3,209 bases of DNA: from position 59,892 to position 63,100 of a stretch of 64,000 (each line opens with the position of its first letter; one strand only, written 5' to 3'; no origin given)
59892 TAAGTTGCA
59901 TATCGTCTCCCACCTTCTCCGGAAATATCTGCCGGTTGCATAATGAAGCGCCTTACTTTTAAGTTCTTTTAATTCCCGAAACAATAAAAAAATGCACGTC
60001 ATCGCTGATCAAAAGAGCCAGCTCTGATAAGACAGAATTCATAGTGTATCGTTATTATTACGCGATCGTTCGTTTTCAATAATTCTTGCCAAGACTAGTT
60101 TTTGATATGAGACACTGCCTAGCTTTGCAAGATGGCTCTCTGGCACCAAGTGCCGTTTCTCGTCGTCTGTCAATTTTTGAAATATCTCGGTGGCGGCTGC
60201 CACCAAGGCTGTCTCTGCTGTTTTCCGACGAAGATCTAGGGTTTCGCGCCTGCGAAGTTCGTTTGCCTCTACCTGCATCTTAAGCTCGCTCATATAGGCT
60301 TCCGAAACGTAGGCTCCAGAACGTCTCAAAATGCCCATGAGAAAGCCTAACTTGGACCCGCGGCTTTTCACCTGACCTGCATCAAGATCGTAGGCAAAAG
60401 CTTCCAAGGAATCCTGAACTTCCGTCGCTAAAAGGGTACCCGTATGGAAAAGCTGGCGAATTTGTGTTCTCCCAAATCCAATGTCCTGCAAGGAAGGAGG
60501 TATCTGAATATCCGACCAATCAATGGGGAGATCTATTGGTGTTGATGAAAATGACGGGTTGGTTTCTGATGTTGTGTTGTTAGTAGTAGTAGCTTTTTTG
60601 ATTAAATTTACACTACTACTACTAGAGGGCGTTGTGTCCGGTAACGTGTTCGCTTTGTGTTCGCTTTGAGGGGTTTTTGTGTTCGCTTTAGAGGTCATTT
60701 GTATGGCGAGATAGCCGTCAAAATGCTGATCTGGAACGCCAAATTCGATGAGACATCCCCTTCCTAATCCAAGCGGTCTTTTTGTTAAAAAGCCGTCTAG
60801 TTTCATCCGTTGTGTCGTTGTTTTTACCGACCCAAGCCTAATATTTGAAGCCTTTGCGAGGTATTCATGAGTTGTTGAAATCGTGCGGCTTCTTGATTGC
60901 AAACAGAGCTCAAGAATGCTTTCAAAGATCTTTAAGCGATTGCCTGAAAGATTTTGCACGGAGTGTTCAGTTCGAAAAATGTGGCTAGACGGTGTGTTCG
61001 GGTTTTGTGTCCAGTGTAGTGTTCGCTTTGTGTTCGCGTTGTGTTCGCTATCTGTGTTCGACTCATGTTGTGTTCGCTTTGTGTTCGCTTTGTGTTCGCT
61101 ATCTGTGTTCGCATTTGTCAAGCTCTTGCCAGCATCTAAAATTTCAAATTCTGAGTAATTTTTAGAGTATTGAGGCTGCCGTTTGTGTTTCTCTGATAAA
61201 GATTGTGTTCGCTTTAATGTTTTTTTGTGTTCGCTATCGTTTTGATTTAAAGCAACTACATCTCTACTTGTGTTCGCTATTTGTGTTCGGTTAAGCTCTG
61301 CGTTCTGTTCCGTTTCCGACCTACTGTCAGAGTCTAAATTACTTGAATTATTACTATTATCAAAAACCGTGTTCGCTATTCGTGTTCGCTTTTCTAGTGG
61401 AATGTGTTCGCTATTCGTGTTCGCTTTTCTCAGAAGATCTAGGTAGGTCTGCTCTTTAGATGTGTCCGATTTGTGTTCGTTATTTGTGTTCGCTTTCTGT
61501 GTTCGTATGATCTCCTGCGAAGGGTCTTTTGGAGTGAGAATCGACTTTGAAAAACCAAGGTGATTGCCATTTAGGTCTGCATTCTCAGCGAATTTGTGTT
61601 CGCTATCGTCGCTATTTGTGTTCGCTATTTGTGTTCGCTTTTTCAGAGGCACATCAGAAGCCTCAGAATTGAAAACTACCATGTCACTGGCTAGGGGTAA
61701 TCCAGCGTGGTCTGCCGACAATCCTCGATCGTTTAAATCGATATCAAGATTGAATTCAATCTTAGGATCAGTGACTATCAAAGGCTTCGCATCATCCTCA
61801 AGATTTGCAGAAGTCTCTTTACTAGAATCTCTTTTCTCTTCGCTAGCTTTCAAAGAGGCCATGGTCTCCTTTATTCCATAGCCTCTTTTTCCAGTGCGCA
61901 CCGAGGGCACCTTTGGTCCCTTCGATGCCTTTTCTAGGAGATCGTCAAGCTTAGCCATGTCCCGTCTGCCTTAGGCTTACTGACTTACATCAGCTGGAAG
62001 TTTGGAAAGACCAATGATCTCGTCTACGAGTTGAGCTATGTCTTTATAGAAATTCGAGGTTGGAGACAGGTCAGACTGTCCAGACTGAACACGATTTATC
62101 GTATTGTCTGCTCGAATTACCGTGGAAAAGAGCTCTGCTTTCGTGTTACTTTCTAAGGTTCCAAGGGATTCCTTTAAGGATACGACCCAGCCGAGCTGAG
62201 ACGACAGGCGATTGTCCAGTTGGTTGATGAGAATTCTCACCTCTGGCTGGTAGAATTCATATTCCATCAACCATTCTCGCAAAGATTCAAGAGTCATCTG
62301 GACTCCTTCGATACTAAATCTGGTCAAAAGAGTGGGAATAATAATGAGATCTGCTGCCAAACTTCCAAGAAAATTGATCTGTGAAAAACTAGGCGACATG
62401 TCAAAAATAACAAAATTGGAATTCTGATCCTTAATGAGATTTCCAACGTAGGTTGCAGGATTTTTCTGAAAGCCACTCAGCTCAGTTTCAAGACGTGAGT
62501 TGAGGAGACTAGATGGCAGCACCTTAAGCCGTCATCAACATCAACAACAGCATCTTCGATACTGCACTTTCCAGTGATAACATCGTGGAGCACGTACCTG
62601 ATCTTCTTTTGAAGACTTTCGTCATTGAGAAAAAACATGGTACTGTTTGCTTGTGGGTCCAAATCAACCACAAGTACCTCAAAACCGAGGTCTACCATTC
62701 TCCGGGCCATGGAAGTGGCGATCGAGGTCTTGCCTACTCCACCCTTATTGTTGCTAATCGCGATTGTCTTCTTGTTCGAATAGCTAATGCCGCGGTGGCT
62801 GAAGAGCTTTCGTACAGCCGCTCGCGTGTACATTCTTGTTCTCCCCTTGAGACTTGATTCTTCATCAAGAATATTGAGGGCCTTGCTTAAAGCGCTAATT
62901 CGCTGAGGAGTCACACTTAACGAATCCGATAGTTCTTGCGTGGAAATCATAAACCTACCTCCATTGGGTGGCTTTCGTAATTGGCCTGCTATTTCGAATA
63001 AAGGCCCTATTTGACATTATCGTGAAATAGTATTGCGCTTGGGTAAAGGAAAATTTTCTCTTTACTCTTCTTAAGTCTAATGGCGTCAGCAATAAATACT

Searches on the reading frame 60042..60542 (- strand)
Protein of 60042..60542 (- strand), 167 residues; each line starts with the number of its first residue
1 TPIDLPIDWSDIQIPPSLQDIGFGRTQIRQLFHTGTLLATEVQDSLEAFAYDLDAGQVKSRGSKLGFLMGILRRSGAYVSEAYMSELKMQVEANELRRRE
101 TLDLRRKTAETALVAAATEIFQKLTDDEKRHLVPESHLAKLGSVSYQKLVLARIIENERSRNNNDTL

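Call 53: search_solved_structures(query=A3, max_evalue=10)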
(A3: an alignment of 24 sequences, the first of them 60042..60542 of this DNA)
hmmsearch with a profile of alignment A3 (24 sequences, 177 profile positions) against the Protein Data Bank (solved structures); distinct sequences matched with E-value up to 10: 0.

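Call 58: predict_structure(alignment_id=A3)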
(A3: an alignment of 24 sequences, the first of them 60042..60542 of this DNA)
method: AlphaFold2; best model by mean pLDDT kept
length: 167 residues; sequences in the alignment: 24
mean_pLDDT: 92.2   pTM: 0.64
mean pLDDT of the five models: 92.2, 89.8, 89.6, 86.6, 85.9
residues with pLDDT >= 90: 135; 70-90: 27; 50-70: 5; < 50: 0
segments of 3 or more residues with pLDDT < 50: none
pLDDT, mean of each block of 10 residues (from residue 1): 84 97 96 94 97 93 95 94 89 93 95 95 95 86 92 93 72
secondary structure, 60 per line:
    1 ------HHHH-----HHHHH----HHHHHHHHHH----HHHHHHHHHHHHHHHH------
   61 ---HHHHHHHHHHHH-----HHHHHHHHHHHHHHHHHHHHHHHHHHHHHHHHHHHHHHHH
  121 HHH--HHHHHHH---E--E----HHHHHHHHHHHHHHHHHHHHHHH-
elements in order: H7-10 H16-20 H25-34 H39-54 H64-75 H81-123 H126-132 H144-166
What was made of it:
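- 60051..60524 (-): Segment encoding the C-terminal helical domain (aa 479-636), the most conserved part of the family. Model with pLDDT 92 (call 58).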

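Call 64: fold_search(model_id=the predicted structure, library=pdb)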
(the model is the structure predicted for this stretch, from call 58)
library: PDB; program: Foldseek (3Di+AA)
matches with E <= 10: 40; with E <= 0.001: 0
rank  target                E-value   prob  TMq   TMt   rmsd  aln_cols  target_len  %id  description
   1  3blq_B                1.0e+00  0.08  0.17  0.12  21.4       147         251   11  Crystal Structure of Human CDK9/cyclinT1 in Complex with ATP (released 2008-07-01)
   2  3u61_A                1.2e+00  0.05  0.15  0.14  21.5       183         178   16  Structure of T4 Bacteriophage Clamp Loader Bound To Closed Clamp, DNA and ATP Analog and ADP (released 2012-01-04)
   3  2luh_MODEL_1_A        3.0e+00  0.05  0.17  0.17  25.5       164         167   15  NMR structure of the Vta1-Vps60 complex (released 2012-11-07)
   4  2z2s_E                4.0e+00  0.03  0.21  0.22  27.5       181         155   13  Crystal Structure of Rhodobacter sphaeroides SigE in complex with the anti-sigma ChrR (released 2008-02-05)
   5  5h79_D                4.2e+00  0.04  0.18  0.21  18.1       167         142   11  Crystal structure of a repeat protein with three Protein A repeat module (released 2017-06-28)
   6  2ivx_A                4.2e+00  0.02  0.14  0.10  23.1       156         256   12  Crystal structure of human cyclin T2 at 1.8 A resolution (released 2006-07-19)
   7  9a5c_B                4.4e+00  0.06  0.26  0.21  13.9       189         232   13  Integrative model of GLPD-DNAD by crosslinking MS and deep learning (released 2024-09-18)
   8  2ivx_B                4.4e+00  0.02  0.14  0.10  23.1       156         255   12  Crystal structure of human cyclin T2 at 1.8 A resolution (released 2006-07-19)
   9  9jpj_E                5.0e+00  0.02  0.16  0.13  26.9       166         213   15  Crystal structure of DhdR in complex with DNA (released 2024-11-06)
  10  7dr6_E                5.3e+00  0.01  0.11  0.10  24.1       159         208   11  PA28alpha-beta in complex with immunoproteasome (released 2021-01-20)
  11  6zsj_C                5.6e+00  0.09  0.27  0.34  14.9       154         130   15  The mechanism of activation of the actin binding protein EHBP1 by Rab8 family members. (released 2020-09-02)
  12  9o85_A                5.6e+00  0.03  0.20  0.11  13.5       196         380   10  Cryo-EM structure of KCa2.2_I/calmodulin channel in complex with rimtuzalcap (released 2025-06-18)
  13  6k6i                  5.9e+00  0.02  0.15  0.12  28.3       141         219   14  The crystal structure of light-driven cyanobacterial chloride importer from Mastigocladopsis repens (released 2020-06-03)
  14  8sin_A                5.9e+00  0.02  0.17  0.10  15.6       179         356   12  KCNQ1 with voltage sensor in the down conformation (released 2023-05-31)
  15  5vj4_A                5.9e+00  0.02  0.10  0.07  12.7        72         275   11  Crystal structure of a putative surface protein encoded by BTA121 (released 2017-11-29)
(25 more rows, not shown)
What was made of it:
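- Its C-terminal domain matches nothing in the PDB (calls 53, 64).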

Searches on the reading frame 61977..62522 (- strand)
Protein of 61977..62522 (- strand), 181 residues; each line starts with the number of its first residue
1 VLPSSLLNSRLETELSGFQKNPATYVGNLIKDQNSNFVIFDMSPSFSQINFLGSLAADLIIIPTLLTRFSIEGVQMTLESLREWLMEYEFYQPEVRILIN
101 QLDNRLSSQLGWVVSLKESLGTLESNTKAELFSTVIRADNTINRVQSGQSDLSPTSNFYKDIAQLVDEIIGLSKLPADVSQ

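Call 5: search_protein_families(library=pfam, proteins=[window:61977-62522:-], max_evalue=0.1)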
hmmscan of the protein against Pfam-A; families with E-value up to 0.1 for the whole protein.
window:61977-62522:- (181 aa): 2 families
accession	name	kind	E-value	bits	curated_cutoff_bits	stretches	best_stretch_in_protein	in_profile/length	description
PF13614.12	AAA_31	-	1.1e-06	29.1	27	1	2-83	84-166/177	AAA domain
PF07015.17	VirC1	-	0.0033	17.2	24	1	47-125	96-174/231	VirC1 protein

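Call 9: search_protein_families(library=ncbifam, proteins=[window:61977-62522:-], max_evalue=0.1)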
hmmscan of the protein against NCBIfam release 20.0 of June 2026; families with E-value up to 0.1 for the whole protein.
window:61977-62522:- (181 aa): 3 families
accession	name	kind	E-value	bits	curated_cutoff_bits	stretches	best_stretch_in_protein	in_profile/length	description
NF010259.0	PRK13705.1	equivalog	0.00019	20.5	725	1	34-114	234-316/388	plasmid-partitioning protein SopA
NF041546.1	ParA_partition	equivalog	0.0078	15.8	180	1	33-102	75-142/203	ParA family partition ATPase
NF010423.0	PRK13849.1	equivalog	0.01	15.2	313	1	42-125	91-174/231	conjugal transfer ATPase VirC1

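Call 10: search_protein_families(library=phrogs, proteins=[window:61977-62522:-], max_evalue=0.1)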
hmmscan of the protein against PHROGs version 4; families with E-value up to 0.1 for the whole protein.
window:61977-62522:- (181 aa): 1 family
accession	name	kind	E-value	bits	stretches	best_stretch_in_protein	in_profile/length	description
phrog_164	-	DNA, RNA and nucleotide metabolism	8.9e-16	59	1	2-171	304-471/500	ParA-like partition protein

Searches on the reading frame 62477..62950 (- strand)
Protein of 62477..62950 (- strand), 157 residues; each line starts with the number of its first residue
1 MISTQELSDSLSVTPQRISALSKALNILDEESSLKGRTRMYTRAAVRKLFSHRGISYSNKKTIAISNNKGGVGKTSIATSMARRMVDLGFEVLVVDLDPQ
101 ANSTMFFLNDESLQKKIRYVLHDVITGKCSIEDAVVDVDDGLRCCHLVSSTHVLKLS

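Call 5: search_protein_families(library=pfam, proteins=[window:62477-62950:-], max_evalue=0.1)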
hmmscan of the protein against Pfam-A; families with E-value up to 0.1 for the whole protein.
window:62477-62950:- (157 aa): 12 families
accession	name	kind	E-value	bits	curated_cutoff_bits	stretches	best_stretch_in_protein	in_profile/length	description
PF13614.12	AAA_31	-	5.2e-19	69.3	27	1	61-152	2-88/177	AAA domain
PF01656.29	CbiA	-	1.6e-13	51.1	25.4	1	63-123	1-54/125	CobQ/CobB/MinD/ParA nucleotide binding domain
PF10609.15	ParA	-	2.1e-07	31.1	27.1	1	60-109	3-54/246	NUBPL iron-transfer P-loop NTPase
PF00142.24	Fer4_NifH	-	1.1e-06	28.7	25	1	68-145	7-84/271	4Fe-4S iron sulfur cluster binding proteins, NifH/frxC family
PF02374.21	ArsA_ATPase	-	1.1e-06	28.6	24.3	1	68-103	8-43/305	Anion-transporting ATPase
PF09140.17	MipZ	-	5.4e-06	26.4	20.7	1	62-117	2-58/262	ATPase MipZ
PF06564.18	CBP_BcsQ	-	7.9e-05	22.7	21.3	1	62-108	3-49/234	Cellulose biosynthesis protein BcsQ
PF16575.11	CLP1_P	-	0.0034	17.7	26.6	1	71-103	4-36/188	mRNA cleavage and polyadenylation factor CLP1 P-loop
PF03029.23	ATP_bind_1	-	0.007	16.6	27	1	71-105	6-40/240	Conserved hypothetical ATP binding protein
PF20720.3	nSTAND3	-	0.012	15.8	27.2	1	60-100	17-55/155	Novel STAND NTPase 3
PF01695.23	IstB_IS21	-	0.013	15.5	24.1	1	44-105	75-136/238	IstB-like ATP binding protein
PF21994.1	AGAO-like_N2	-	0.061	14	27.4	0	97-140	30-70/76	AGAO-like N2 domain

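Call 9: search_protein_families(library=ncbifam, proteins=[window:62477-62950:-], max_evalue=0.1)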
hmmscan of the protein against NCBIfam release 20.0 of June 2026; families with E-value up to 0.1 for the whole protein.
window:62477-62950:- (157 aa): 32 families (the best 25 are shown)
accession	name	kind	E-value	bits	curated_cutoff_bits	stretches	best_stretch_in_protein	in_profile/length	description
NF041546.1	ParA_partition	equivalog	3e-11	43.2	180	1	62-106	1-45/203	ParA family partition ATPase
TIGR01969.1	minD_arch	subfamily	6.3e-10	38.6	201.75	1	62-142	2-78/251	cell division ATPase MinD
TIGR03453.1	partition_RepA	equivalog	1.8e-09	36.9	348.45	1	47-107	92-151/387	plasmid partitioning protein RepA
TIGR01968.1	minD_bact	equivalog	7.1e-08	32.1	212.9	1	61-137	2-75/261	septum site-determining protein MinD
NF010443.0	PRK13869.1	subfamily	1.9e-07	30.2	446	1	50-103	112-164/405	plasmid-partitioning protein RepA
TIGR03371.1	cellulose_yhjQ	equivalog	9.9e-07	28.5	157.85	1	61-102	2-43/246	cellulose biosynthesis protein BcsQ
TIGR04291.1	arsen_driv_ArsA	equivalog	1.2e-06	27.6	650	1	14-108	272-367/565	arsenical pump-driving ATPase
NF047398.1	AAA_KGGVGR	domain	1.5e-06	28.6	90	1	61-117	3-57/190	KGGVGR-motif variant AAA ATPase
NF010259.0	PRK13705.1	equivalog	3.3e-06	26.3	725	1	6-107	44-154/388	plasmid-partitioning protein SopA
TIGR01007.1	eps_fam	subfamily_domain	5e-06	26.2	108.05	1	55-138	12-91/204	polysaccharide biosynthesis tyrosine autokinase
TIGR00345.1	GET3_arsA_TRC40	subfamily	6.1e-06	26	135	1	69-105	5-41/299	TRC40/GET3/ArsA family transport-energizing ATPase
NF033200.1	F430_CfbC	exception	7.3e-06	25.5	402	1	61-144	1-80/260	Ni-sirohydrochlorin a,c-diamide reductive cyclase ATP-dependent reductase subunit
TIGR01287.1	nifH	equivalog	8.4e-06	25.3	394.35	1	63-145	3-83/275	nitrogenase iron protein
NF041136.1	MrpORP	equivalog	1.2e-05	24.8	450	1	60-109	5-56/365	iron-sulfur cluster carrier protein MrpORP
NF041283.1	PrgP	equivalog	1.9e-05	24.1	400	1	61-140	3-81/297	ParA superfamily DNA segregation protein PrgP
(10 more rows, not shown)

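Call 10: search_protein_families(library=phrogs, proteins=[window:62477-62950:-], max_evalue=0.1)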
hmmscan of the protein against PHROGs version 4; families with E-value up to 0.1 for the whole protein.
window:62477-62950:- (157 aa): 3 families
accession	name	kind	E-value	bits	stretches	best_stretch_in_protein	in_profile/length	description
phrog_164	-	DNA, RNA and nucleotide metabolism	1.2e-22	81.6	1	6-142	183-301/500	ParA-like partition protein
phrog_57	-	head and packaging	0.014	16.2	1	1-60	12-69/199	terminase small subunit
phrog_50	-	DNA, RNA and nucleotide metabolism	0.083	12.9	1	59-96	368-404/570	DnaC-like helicase loader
